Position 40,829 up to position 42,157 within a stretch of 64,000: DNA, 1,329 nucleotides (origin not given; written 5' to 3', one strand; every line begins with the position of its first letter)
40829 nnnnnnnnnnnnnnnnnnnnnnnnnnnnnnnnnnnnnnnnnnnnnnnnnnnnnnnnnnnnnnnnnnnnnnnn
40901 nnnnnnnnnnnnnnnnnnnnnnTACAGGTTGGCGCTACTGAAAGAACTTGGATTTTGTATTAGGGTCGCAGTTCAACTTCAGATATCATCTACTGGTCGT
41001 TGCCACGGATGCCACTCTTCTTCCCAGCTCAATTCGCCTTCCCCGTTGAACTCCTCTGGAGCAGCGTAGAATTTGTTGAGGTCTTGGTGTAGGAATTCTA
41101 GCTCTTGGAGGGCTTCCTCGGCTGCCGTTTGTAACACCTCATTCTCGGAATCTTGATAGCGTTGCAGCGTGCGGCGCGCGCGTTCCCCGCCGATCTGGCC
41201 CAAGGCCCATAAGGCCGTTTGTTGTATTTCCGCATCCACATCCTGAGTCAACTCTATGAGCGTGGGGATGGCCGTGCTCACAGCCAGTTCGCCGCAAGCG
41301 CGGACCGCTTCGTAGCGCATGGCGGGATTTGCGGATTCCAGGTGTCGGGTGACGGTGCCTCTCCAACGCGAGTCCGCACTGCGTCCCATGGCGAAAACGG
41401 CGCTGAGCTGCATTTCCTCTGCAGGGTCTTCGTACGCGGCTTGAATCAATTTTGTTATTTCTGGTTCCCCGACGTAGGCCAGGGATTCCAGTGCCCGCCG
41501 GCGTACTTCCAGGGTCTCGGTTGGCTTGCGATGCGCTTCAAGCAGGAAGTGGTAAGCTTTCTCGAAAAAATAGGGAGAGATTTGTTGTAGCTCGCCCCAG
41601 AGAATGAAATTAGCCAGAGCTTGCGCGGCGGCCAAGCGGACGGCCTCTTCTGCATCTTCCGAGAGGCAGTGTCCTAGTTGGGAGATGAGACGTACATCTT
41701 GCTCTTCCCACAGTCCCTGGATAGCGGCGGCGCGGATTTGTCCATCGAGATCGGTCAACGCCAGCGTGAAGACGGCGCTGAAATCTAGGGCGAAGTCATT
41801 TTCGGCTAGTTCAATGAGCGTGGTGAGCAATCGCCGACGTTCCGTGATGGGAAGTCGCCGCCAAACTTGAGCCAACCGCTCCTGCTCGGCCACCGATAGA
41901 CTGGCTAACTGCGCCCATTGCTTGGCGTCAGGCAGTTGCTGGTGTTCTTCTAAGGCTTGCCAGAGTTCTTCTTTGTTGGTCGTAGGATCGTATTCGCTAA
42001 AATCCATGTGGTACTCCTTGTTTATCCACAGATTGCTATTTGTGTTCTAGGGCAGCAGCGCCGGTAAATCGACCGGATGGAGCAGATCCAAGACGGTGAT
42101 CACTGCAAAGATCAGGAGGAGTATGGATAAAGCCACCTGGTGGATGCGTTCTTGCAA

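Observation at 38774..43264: Cluster of rseP (site-2 protease), a HEAT-repeat protein and a membrane-anchored gluzincin peptidase, with a P-loop kinase-like gene behind its own repeat-bearing promoter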

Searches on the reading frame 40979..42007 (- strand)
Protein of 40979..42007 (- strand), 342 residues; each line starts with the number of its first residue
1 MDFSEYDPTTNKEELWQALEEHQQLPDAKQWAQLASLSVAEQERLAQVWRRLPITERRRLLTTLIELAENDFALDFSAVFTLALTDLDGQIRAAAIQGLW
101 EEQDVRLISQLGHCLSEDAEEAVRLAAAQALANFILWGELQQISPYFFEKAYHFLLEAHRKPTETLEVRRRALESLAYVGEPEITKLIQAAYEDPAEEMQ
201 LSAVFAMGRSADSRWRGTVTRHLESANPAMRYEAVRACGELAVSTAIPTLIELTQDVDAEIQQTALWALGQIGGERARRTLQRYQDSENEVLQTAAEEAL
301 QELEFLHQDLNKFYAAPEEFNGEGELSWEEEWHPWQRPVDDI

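Call 3: search_protein_families(library=pfam, proteins=[window:40979-42007:-], max_evalue=0.01)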
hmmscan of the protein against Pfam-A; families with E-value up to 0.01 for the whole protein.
window:40979-42007:- (342 aa): 7 families
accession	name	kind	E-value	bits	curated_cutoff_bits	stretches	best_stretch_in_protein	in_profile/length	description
PF13646.12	HEAT_2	-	6.5e-29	100.5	27.7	3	223-301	8-88/88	HEAT repeats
PF02985.28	HEAT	-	3.4e-15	55.2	23.5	1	247-272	2-27/31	HEAT repeat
PF03130.22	HEAT_PBS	-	1.8e-09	37.6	20.9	1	231-256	2-27/27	PBS lyase HEAT-like repeat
PF13513.12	HEAT_EZ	-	6.3e-08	33.4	27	1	242-272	25-55/55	HEAT-like repeat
PF00514.29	Arm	-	2.6e-07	30.9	20.6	1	246-272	13-39/41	Armadillo/beta-catenin-like repeat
PF25780.1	TPR_IPO5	-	0.0016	19.2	27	0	102-139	76-114/172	IPO5-like, TPR repeats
PF23702.2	ARM_ECM29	-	0.0027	17.8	27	0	244-294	122-173/212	ECM29, ARM-like repeats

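Call 4: search_protein_families(library=ncbifam, proteins=[window:40979-42007:-], max_evalue=0.01)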
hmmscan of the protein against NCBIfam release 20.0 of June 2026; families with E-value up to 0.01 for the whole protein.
window:40979-42007:- (342 aa): 8 families
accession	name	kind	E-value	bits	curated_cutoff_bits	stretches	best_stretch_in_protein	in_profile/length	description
NF045915.1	PhycobilmeDegNblB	equivalog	3.5e-13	49.6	300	2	173-295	88-212/214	phycobilisome degradation protein NblB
TIGR02270.1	TIGR02270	subfamily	8.8e-08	31.6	206.8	1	170-300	107-233/410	TIGR02270 family protein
NF010374.0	PRK13800.1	equivalog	1.6e-06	26.7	1196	1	77-268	717-894/898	fumarate reductase/succinate dehydrogenase flavoprotein subunit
NF007244.0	PRK09687.1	equivalog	1.6e-05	24.4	275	0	185-264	196-274/285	putative lyase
NF058505.1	phyc_lyase_CpeY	equivalog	6.5e-05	21.7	600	1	221-275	59-113/419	C-phycoerythrin alpha-cysteine-82 phycoerythrobilin lyase CpeY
NF058502.1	phyc_lyase_CpcE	equivalog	7.3e-05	22.4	330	0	229-294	57-122/260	C-phycocyanin alpha-cysteine-84 phycocyanobilin lyase subunit CpcE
NF045662.1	DVU0298_fam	equivalog_domain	0.00058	19.5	75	1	243-291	143-191/213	DVU0298 family protein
NF058515.1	phyc_lyase_CpcF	equivalog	0.002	17.8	220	0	90-156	75-141/200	C-phycocyanin alpha-cysteine-84 phycocyanobilin lyase subunit CpcF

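Call 13: find_homologous_proteins(query=window:40979-42007:-)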
Query window:40979-42007:- (342 aa): 2175 proteins with E <= 0.001 among 8000 candidates; the best 120 are listed.
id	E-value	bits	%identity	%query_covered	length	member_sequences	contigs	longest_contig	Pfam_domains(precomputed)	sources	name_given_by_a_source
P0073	8.3e-219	744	100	100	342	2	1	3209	PF00514.30,PF02985.29,PF03130.23,PF13513.13,PF13646.13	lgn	-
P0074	4.0e-169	580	77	100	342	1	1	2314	PF02985.29,PF03130.23,PF13646.13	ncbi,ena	-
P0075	7.0e-166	570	78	100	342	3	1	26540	PF00514.30,PF02985.29,PF03130.23,PF13513.13,PF13646.13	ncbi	-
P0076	5.8e-149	514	68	100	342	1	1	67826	PF00514.30,PF02985.29,PF03130.23,PF13513.13,PF13646.13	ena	-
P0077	1.4e-115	404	58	96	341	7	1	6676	PF02985.29,PF03130.23,PF13646.13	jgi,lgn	jgi:HEAT repeat protein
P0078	2.5e-115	403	58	98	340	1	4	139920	PF00514.30,PF02985.29,PF03130.23,PF13513.13,PF13646.13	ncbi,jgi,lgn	ncbi:MAG: HEAT repeat domain-containing protein [Anaerolineae bacterium]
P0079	2.7e-115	403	58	95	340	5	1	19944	PF00514.30,PF02985.29,PF13646.13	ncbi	-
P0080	9.5e-114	398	57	98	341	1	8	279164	PF00514.30,PF02985.29,PF13646.13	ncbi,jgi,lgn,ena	jgi:HEAT repeat protein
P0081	6.4e-110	386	57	94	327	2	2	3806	PF02985.29,PF13646.13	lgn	-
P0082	8.8e-107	375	54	97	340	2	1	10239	PF00514.30,PF02985.29,PF13513.13,PF13646.13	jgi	jgi:HEAT repeat protein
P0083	1.9e-105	371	55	93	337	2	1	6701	PF00514.30,PF02985.29,PF03130.23,PF13646.13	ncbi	ncbi:MAG: HEAT repeat domain-containing protein [Anaerolineae bacterium]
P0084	1.2e-104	368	53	97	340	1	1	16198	PF00514.30,PF02985.29,PF03130.23,PF13513.13,PF13646.13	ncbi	-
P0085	9.7e-104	365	55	93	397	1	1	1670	PF00514.30,PF02985.29,PF03130.23,PF13513.13,PF13646.13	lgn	-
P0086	1.0e-103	365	57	92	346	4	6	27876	PF00514.30,PF02985.29,PF03130.23,PF13513.13,PF13646.13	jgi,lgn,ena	-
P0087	1.4e-103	365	55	94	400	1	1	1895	PF00514.30,PF02985.29,PF03130.23,PF13513.13,PF13646.13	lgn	-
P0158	2.3e-86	308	53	81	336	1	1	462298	PF00514.30,PF02985.29,PF03130.23,PF13513.13,PF13646.13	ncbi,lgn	-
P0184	3.5e-83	298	52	87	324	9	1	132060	PF25786.1,PF02985.29,PF03130.23,PF13513.13,PF13646.13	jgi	-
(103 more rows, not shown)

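Call 14: find_encoding_contigs(protein=P0158, flank=6000, max_places=2)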
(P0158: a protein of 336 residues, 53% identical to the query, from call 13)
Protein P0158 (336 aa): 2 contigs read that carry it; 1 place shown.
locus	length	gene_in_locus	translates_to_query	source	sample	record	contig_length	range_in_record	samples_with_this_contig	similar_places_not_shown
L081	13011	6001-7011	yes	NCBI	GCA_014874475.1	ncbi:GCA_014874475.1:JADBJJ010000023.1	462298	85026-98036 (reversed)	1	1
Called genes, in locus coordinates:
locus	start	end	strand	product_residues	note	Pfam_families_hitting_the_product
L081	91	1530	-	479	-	PF14691:Fer4_20, PF00070:Pyr_redox (faint), PF00890:FAD_binding_2 (faint), PF01946:Thi4 (weak), PF03486:HI0933_like (faint), PF07992:Pyr_redox_2, PF12831:FAD_oxidored (weak), PF13450:NAD_binding_8 (weak), +1 more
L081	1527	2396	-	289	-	PF10418:DHODB_Fe-S_bind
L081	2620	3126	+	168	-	-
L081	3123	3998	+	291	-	-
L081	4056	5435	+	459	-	PF00082:Peptidase_S8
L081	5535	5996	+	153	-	PF22784:PTP-SAK, PF22785:Tc-R-P, PF13350:Y_phosphatase3 (weak), PF00782:DSPc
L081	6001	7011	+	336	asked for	PF13513:HEAT_EZ (faint), PF00514:Arm (faint), PF02985:HEAT (faint), PF13646:HEAT_2, PF03130:HEAT_PBS (faint), PF13646:HEAT_2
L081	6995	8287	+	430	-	PF13485:Peptidase_MA_2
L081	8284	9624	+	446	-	PF01595:CNNM, PF00571:CBS, PF03471:CorC_HlyC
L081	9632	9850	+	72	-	PF06107:DUF951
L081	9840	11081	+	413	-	PF06925:MGDG_synth, PF02350:Epimerase_2 (weak), PF00534:Glycos_transf_1 (faint), PF04101:Glyco_tran_28_C, PF13692:Glyco_trans_1_4 (weak)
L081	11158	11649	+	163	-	PF01656:CbiA (weak), PF02492:cobW (weak), PF03205:MobB, PF03266:NTPase_1 (faint), PF03308:MeaB (weak)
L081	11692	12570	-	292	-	PF14512:TM1586_NiRdase, PF00881:Nitroreductase (faint)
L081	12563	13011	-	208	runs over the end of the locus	PF01066:CDP-OH_P_transf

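Call 15: find_encoding_contigs(protein=P0184, flank=6000, max_places=2)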
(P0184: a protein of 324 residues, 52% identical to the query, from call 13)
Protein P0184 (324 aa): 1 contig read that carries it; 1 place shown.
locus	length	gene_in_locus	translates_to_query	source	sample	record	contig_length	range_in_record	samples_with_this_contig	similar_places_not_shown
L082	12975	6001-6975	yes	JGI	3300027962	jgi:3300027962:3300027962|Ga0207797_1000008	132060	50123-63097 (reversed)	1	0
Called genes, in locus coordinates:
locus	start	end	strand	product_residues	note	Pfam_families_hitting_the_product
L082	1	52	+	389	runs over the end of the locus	PF00890:FAD_binding_2 (faint), PF01266:DAO, PF01494:FAD_binding_3 (faint), PF07992:Pyr_redox_2 (faint)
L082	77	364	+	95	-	-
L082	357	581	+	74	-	-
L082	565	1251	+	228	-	PF02475:TRM5-TYW2_MTfase (weak), PF13649:Methyltransf_25 (weak)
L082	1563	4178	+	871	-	PF03610:EIIA-man, PF00381:PTS-HPr, PF05524:PEP-utilisers_N, PF00391:PEP-utilizers, PF02896:PEP-utilizers_C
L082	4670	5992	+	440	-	PF02163:Peptidase_M50, PF00595:PDZ, PF13180:PDZ_2, PF17820:PDZ_6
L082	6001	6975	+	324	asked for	PF03130:HEAT_PBS (faint), PF25786:HEAT_GCN1_C (faint), PF02985:HEAT (faint), PF13646:HEAT_2, PF13513:HEAT_EZ (faint), PF13646:HEAT_2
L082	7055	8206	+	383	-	PF13485:Peptidase_MA_2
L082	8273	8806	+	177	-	PF13482:RNase_H_2, PF10108:DNA_pol_B_exo2 (weak)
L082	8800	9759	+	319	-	PF04055:Radical_SAM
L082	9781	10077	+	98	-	PF00708:Acylphosphatase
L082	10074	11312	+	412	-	-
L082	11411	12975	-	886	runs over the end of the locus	-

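Call 33: predict_structure(alignment_id=A3)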
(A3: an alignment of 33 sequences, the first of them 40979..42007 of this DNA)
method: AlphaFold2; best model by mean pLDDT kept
length: 342 residues; sequences in the alignment: 33
mean_pLDDT: 89.4   pTM: 0.82
mean pLDDT of the five models: 89.4, 88.6, 88.6, 87.8, 87.7
residues with pLDDT >= 90: 270; 70-90: 29; 50-70: 11; < 50: 32
segments of 3 or more residues with pLDDT < 50: 1-4, 314-339
pLDDT, mean of each block of 10 residues (from residue 1): 55 88 86 92 95 95 93 93 97 96 93 98 98 96 97 98 98 96 97 98 98 97 98 98 98 98 98 97 96 97 84 47 41 45 37
secondary structure, 60 per line:
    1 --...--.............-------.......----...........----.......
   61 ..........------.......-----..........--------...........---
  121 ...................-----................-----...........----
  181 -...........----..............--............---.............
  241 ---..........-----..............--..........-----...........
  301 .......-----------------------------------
elements in order: H8-20 H28-34 H39-49 H54-70 H77-83 H89-98 H107-117 H121-139 H145-160 H166-176 H182-192 H197-210 H213-224 H228-240 H244-253 H259-272 H275-284 H290-307

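Call 36: fold_search(model_id=the predicted structure, library=pdb)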
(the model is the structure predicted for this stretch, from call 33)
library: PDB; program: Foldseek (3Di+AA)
matches with E <= 10: 1471; with E <= 0.001: 316
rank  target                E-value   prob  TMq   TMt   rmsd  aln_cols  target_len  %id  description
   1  7q1f_C                7.2e-09  1.00  0.41  0.60   6.9       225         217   27  CPAP:TUBULIN:IE5 ALPHAREP COMPLEX (released 2022-04-20)
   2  7p0h_A                7.5e-09  1.00  0.44  0.38   5.2       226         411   26  Crystal structure of Helicobacter pylori ComF fused to an artificial alphaREP crystallization helper(named B2) (released 2022-04-06)
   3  7q1f_T                1.0e-08  1.00  0.41  0.59   7.0       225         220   27  CPAP:TUBULIN:IE5 ALPHAREP COMPLEX (released 2022-04-20)
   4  7z0g_C                1.5e-08  1.00  0.41  0.58   7.0       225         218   27  CPAP:TUBULIN:IE5 ALPHAREP COMPLEX P1 SPACE GROUP (released 2022-04-13)
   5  6fsq                  1.6e-08  1.00  0.43  0.40  14.4       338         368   21  Structure of A3_bGFPD, an artificial bi-domain protein based on two different alphaRep domains : A3 and a GFP binding do (released 2018-08-08)
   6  6bzx_A                2.3e-08  1.00  0.49  0.57   6.1       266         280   25  Structure of the artificial complex alpha-Rep/Octarellin V.1 crystallized by counter diffusion in a capillary (released 2019-01-09)
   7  4zv6_A                3.3e-08  1.00  0.49  0.58   9.4       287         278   24  Crystal structure of the artificial alpharep-7 octarellinV.1 complex (released 2016-05-25)
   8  4xl5_C                3.4e-08  1.00  0.45  0.59   5.1       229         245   28  X-ray structure of bGFP-A / EGFP complex (released 2015-08-19)
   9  7z0g_T                3.5e-08  1.00  0.41  0.58   7.0       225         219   27  CPAP:TUBULIN:IE5 ALPHAREP COMPLEX P1 SPACE GROUP (released 2022-04-13)
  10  6gwc_C                7.5e-08  1.00  0.42  0.60   6.8       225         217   27  Tubulin:iE5 alphaRep complex (released 2019-01-30)
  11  5mfm_B                2.8e-07  1.00  0.43  0.44   8.0       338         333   20  Designed armadillo repeat protein peptide fusion YIIIM6AII_GS11_(KR)5 (released 2017-09-13)
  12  5mfd_J                2.9e-07  1.00  0.41  0.42   9.5       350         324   19  Designed armadillo repeat protein YIIIM''6AII in complex with pD_(KR)5 (released 2017-07-19)
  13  4jw2_B                3.1e-07  1.00  0.39  0.63   5.5       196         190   26  Selection of specific protein binders for pre-defined targets from an optimized library of artificial helicoidal repea (released 2013-09-25)
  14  5mfm_F                3.4e-07  1.00  0.40  0.41   9.1       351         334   19  Designed armadillo repeat protein peptide fusion YIIIM6AII_GS11_(KR)5 (released 2017-09-13)
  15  5mfd_A                3.7e-07  1.00  0.41  0.43   8.3       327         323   21  Designed armadillo repeat protein YIIIM''6AII in complex with pD_(KR)5 (released 2017-07-19)
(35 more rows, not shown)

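Call 37: find_related_loci(query=A3, collection=metagenome_contigs, flank=6000)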
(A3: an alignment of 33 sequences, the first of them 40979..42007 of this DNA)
Query A3 (342 aa) in metagenome_contigs; peptide patterns used: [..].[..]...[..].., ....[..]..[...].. (x = any residue, [..] = any of these).
600 stretches matched a pattern (row limit reached: there are more); 560 encode a relative of the query (tblastn E <= 1e-3); the best 80 are kept; 80 distinct loci.
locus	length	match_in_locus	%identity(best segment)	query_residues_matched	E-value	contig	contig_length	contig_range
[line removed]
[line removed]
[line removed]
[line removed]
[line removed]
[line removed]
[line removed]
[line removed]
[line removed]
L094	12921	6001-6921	53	16-322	6e-93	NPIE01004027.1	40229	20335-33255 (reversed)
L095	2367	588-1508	53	16-322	4e-96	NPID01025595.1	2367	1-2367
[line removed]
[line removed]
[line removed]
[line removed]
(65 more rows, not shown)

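Call 41: search_protein_families(library=pfam, proteins=[L082:10074-11312:+], max_evalue=0.001)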
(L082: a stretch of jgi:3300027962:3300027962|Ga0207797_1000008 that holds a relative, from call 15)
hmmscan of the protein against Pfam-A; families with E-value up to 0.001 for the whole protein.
L082:10074-11312:+ (412 aa): 1 family
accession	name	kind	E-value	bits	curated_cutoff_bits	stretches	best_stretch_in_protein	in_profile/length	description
PF04773.18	FecR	-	0.001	19.9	24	0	101-187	9-95/97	FecR protein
